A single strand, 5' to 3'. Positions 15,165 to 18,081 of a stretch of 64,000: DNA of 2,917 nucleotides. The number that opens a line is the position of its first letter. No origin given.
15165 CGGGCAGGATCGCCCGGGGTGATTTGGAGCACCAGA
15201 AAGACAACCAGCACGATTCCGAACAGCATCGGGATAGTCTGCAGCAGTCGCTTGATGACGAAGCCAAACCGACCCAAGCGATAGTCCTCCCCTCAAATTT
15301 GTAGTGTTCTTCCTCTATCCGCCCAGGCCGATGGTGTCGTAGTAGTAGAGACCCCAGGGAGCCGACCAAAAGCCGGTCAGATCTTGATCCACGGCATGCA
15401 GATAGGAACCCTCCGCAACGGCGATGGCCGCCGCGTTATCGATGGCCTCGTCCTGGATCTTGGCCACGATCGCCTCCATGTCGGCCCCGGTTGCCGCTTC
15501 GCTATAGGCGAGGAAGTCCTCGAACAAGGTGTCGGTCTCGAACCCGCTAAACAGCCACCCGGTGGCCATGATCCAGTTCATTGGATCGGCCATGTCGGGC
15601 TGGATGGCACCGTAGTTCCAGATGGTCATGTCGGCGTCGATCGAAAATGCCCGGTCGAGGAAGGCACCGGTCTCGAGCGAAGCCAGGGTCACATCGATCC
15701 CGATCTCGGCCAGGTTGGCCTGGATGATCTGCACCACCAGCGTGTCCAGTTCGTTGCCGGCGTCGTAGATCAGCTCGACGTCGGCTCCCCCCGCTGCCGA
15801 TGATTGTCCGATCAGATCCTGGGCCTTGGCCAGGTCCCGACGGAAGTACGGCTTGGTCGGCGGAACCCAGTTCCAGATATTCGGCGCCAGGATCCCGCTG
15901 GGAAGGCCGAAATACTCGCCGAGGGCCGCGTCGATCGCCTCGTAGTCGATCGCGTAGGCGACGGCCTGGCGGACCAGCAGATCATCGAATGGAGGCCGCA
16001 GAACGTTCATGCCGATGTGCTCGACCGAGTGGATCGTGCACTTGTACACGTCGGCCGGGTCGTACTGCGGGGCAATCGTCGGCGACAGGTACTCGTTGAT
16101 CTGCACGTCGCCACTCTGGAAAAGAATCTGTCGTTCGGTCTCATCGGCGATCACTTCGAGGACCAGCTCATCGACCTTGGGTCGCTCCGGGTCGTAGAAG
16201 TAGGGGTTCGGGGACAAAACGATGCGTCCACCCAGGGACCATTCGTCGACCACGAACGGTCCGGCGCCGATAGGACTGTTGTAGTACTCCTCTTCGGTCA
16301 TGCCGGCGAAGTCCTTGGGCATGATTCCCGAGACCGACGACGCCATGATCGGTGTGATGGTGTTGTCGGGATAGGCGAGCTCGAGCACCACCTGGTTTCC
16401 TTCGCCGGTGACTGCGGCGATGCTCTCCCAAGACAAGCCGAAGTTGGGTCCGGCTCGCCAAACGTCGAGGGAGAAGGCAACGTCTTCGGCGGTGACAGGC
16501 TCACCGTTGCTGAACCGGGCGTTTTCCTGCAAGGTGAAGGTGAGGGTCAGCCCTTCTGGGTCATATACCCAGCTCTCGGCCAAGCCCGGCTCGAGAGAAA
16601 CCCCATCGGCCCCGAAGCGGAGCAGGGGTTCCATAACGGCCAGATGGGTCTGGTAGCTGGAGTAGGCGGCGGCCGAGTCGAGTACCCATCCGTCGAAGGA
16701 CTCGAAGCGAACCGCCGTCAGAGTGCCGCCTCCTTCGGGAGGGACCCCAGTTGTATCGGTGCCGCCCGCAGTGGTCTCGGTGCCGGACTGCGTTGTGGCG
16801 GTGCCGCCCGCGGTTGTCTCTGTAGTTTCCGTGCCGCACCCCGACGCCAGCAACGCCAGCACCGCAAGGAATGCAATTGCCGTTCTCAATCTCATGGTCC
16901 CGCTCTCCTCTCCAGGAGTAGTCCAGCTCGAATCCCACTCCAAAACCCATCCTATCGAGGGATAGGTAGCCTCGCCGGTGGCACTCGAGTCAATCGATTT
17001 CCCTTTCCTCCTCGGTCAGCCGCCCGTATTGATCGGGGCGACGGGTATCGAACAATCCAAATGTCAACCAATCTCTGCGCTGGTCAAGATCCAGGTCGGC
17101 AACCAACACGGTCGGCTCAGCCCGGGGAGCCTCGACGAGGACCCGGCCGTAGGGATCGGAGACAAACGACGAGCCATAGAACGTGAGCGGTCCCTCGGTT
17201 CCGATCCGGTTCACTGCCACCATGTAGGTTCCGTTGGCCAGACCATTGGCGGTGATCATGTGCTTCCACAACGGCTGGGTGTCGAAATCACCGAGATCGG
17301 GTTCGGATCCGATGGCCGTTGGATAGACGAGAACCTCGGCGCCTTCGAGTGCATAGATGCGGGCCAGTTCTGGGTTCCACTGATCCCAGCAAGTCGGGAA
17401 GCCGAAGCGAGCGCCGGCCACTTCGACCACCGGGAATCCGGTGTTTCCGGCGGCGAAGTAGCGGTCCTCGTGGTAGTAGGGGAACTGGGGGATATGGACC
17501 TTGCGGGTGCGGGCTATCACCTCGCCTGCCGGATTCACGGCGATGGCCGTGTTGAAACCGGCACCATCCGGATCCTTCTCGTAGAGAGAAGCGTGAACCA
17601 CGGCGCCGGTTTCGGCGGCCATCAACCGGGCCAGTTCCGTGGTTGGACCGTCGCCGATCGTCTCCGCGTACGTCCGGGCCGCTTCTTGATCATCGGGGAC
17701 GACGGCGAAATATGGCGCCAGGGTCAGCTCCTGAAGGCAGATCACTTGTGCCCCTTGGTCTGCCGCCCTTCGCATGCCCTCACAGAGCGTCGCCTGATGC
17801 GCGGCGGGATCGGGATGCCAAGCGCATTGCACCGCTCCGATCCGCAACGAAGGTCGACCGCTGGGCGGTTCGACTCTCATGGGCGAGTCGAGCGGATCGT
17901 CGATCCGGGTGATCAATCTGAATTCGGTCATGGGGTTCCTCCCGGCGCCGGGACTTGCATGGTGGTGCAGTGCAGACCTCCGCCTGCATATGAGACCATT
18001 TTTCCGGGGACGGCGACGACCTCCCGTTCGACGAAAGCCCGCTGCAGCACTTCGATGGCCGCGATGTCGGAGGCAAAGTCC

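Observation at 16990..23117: Five-gene translationally coupled operon: amidinotransferase - ω-aminotransferase - amidohydrolase - agmatine deiminase - N-carbamoylputrescine amidase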

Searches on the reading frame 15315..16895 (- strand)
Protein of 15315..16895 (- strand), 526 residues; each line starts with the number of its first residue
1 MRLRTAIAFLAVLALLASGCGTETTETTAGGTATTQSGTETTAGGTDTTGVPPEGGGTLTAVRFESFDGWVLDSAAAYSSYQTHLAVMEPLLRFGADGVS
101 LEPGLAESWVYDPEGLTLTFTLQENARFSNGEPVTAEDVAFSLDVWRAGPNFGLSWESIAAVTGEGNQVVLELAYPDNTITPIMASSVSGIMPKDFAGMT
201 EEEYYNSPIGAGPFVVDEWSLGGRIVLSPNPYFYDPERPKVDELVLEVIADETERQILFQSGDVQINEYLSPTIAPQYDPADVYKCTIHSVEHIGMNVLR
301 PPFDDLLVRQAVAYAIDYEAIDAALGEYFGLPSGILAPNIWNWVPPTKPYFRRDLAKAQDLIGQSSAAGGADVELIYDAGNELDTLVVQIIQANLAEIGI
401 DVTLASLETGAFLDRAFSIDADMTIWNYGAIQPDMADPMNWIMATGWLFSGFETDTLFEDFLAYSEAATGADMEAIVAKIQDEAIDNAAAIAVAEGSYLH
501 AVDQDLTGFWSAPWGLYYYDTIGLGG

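Call 5: search_protein_families(library=pfam, proteins=[window:15315-16895:-])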
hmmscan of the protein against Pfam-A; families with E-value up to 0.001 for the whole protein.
window:15315-16895:- (526 aa): 1 family
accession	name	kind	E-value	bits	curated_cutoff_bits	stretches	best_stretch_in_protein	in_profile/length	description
PF00496.27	SBP_bac_5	-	4.1e-71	240.5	32.4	1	101-444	2-362/368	Bacterial extracellular solute-binding proteins, family 5 Middle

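Call 6: search_protein_families(library=ncbifam, proteins=[window:15315-16895:-])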
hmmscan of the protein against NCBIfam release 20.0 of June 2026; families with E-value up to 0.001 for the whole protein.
window:15315-16895:- (526 aa): 11 families
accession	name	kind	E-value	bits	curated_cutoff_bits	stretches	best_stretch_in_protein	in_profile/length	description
TIGR02294.1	nickel_nikA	equivalog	4.3e-31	108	393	1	86-442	34-411/501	nickel ABC transporter substrate-binding protein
NF043070.1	DppA_dipep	equivalog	1.1e-22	80.4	1005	1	65-522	40-532/535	dipeptide ABC transporter periplasmic-binding protein DppA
NF011942.0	PRK15413.1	equivalog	4.7e-21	75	594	1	99-411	69-387/512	glutathione ABC transporter substrate-binding protein GsiB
NF045468.1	Opp5A_nikA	equivalog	2e-20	72.8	600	1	84-322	41-274/488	nickel ABC transporter substrate-binding protein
NF045467.1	Opp4A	equivalog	2.6e-19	68.9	650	2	18-164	2-141/556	oligopeptide ABC transporter substrate-binding protein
NF011684.0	PRK15104.1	equivalog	1.8e-12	46.7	947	2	87-144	69-124/543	oligopeptide ABC transporter substrate-binding protein OppA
NF011689.0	PRK15109.1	equivalog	4.2e-12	45.5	560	1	167-428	166-437/547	ABC transporter substrate-binding protein SapA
TIGR04028.1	SBP_KPN_01854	hypoth_equivalog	1.6e-10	40.1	468.5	1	97-411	40-386/509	TIGR04028 family ABC transporter substrate-binding protein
NF047575.1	opine_bind_CntA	exception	1.7e-10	40.1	800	1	86-264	64-245/535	staphylopine-dependent metal ABC transporter substrate-binding lipoprotein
NF007287.0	PRK09755.1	equivalog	2.7e-06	26.5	1098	0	211-414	209-420/535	ABC transporter substrate-binding protein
NF043077.1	MMSYN1_0169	equivalog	0.00079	18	650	0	182-264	290-375/896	oligopeptide ABC transporter substrate-binding protein OppA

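Call 71: search_solved_structures(query=window:15315-16895:-, max_evalue=1e-15)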
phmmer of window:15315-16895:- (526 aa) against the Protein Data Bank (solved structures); distinct sequences matched with E-value up to 1e-15: 35.
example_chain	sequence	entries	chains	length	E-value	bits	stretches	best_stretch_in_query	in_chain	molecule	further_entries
5u4o_A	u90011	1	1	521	1.6e-31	112.9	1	41-517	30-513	ABC transporter substrate-binding protein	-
8upi_A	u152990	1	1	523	2.1e-31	112.4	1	47-441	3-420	Peptide ABC transporter substrate-binding protein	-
7kz8_A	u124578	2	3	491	3.8e-30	108.3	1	85-435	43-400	Peptide/nickel transport system substrate-binding protein AapF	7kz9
6hlx_A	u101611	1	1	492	2e-28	102.6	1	81-515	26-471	AgaA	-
5f1q_A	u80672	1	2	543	4.8e-27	98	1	73-524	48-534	Periplasmic dipeptide transport protein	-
2noo_A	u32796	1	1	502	1.2e-25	93.4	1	86-412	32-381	Nickel-binding periplasmic protein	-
8z1z_F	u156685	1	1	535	1.4e-25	93.3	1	75-523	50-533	Dipeptide-binding protein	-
1dpe_A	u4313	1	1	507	3.3e-25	92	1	86-523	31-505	DIPEPTIDE-BINDING PROTEIN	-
1dpp_A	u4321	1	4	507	4e-25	91.7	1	76-523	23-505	DIPEPTIDE BINDING PROTEIN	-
8z1y_F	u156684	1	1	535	4.9e-25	91.4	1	75-523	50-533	Dipeptide-binding protein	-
8spm_A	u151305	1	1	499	1e-24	90.4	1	86-411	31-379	Nickel ABC transporter, nickel/metallophore periplasmic binding protein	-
3mzb_A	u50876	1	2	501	1e-24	90.4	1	86-411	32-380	Nickel-binding periplasmic protein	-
1zlq_A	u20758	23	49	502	1e-24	90.4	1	86-411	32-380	Nickel-binding periplasmic protein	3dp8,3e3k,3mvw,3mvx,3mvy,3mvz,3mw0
3qim_A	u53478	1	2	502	1e-24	90.4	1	86-411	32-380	Nickel-binding periplasmic protein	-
9t0v_A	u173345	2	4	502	1e-24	90.3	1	86-411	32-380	Nickel-binding periplasmic protein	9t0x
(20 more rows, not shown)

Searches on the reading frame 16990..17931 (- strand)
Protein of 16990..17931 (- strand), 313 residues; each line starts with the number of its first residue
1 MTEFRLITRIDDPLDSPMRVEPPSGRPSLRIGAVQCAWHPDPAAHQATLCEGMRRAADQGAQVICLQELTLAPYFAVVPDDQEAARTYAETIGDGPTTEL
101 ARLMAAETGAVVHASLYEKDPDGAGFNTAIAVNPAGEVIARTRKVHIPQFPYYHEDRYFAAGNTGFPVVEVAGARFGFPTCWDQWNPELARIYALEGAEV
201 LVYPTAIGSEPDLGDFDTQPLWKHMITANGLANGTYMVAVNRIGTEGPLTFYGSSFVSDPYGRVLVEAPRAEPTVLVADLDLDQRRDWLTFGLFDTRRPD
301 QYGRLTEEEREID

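Call 5: search_protein_families(library=pfam, proteins=[window:16990-17931:-])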
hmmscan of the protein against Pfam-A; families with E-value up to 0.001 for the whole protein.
window:16990-17931:- (313 aa): 1 family
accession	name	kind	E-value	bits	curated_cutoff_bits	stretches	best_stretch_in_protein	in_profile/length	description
PF00795.27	CN_hydrolase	-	2.6e-48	165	23.2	1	30-288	1-254/256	Carbon-nitrogen hydrolase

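Call 6: search_protein_families(library=ncbifam, proteins=[window:16990-17931:-])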
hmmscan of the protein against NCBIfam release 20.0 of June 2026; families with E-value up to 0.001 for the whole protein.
window:16990-17931:- (313 aa): 11 families
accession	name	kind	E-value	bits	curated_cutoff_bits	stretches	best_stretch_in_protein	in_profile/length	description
TIGR03381.1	agmatine_aguB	equivalog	2.9e-70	236.8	410.25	1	30-304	2-278/279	N-carbamoylputrescine amidase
NF040852.1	nitrile_Arch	equivalog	2.1e-30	105.8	500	1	53-302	26-260/262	nitrilase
NF033621.1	de_GSH_amidase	exception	2.3e-26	92.7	355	1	34-283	5-238/260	deaminated glutathione amidase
NF010588.0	PRK13981.1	equivalog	3.9e-22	78.3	479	1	46-283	23-247/546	NAD+ synthase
NF009803.0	PRK13287.1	equivalog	2.5e-16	59.4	406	1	95-280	82-257/333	formamidase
TIGR04048.1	nitrile_sll0784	equivalog_domain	1.2e-11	44.2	502.6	1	30-195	4-171/301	Nit6803 family nitrilase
NF043013.1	DeGluthAmidYersProt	equivalog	8.8e-10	38.2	500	1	67-272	35-243/278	deaminated glutathione amidase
NF007757.0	PRK10438.1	equivalog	1e-09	38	249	1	101-288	66-240/256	amidohydrolase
NF009802.0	PRK13286.1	equivalog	3e-09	36.3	427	1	115-287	105-265/345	aliphatic amidase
TIGR00546.1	lnt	equivalog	3.5e-07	29.8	132.9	1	25-205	156-348/395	apolipoprotein N-acyltransferase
NF002730.0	PRK02628.1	equivalog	4.4e-06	25.1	473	0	40-163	25-141/677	NAD(+) synthase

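Call 22: search_solved_structures(query=window:16990-17931:-, max_evalue=1e-10, show_alignments=1)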
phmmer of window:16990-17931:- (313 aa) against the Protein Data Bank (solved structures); distinct sequences matched with E-value up to 1e-10: 37.
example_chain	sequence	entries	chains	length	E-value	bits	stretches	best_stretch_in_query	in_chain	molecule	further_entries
5h8i_A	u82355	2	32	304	6e-48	167.1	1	29-305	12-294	N-carbamoylputrescine amidohydrolase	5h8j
5h8k_A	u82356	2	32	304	1.5e-46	162.5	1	29-305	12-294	N-carbamoylputrescine amidohydrolase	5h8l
6mg6_A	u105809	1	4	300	1.2e-34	123.4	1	45-303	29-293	Carbon-nitrogen hydrolase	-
2vhh_A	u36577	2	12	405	7.4e-27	97.8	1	53-298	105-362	CG3027-PA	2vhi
8i99_A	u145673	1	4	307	8.3e-26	94.3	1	50-308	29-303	N-carbamoyl-D-amino-acid hydrolase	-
1erz_A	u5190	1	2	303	1.5e-25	93.5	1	49-307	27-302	N-CARBAMYL-D-AMINO ACID AMIDOHYDROLASE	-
1fo6_A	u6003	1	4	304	4.2e-25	92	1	49-307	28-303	N-CARBAMoYL-D-AMINO-ACID AMIDOHYDROLASE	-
3ivz_A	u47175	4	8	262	4.7e-25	91.9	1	53-291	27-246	Nitrilase | Beta ureidopropionase (Beta-alanine synthase)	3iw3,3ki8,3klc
2ggk_A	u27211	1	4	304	5.2e-25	91.7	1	49-307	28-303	N-carbamoyl-D-amino acid amidohydrolase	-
6le2_A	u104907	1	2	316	7e-25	91.3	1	49-308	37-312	N-carbamoyl-D-amino-acid hydrolase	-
6lcg_A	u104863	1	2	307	7.2e-25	91.2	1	50-308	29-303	N-carbamoyl-D-amino-acid hydrolase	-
6lei_A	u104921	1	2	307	9.3e-25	90.9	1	50-308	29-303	N-carbamoyl-D-amino-acid hydrolase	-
2ggl_A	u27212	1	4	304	9.6e-25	90.8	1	49-307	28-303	N-carbamoyl-D-amino acid amidohydrolase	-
6led_A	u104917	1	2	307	1e-24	90.8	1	50-308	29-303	N-carbamoyl-D-amino-acid hydrolase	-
8pt4_A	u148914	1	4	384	1.1e-24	90.6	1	55-249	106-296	Beta-ureidopropionase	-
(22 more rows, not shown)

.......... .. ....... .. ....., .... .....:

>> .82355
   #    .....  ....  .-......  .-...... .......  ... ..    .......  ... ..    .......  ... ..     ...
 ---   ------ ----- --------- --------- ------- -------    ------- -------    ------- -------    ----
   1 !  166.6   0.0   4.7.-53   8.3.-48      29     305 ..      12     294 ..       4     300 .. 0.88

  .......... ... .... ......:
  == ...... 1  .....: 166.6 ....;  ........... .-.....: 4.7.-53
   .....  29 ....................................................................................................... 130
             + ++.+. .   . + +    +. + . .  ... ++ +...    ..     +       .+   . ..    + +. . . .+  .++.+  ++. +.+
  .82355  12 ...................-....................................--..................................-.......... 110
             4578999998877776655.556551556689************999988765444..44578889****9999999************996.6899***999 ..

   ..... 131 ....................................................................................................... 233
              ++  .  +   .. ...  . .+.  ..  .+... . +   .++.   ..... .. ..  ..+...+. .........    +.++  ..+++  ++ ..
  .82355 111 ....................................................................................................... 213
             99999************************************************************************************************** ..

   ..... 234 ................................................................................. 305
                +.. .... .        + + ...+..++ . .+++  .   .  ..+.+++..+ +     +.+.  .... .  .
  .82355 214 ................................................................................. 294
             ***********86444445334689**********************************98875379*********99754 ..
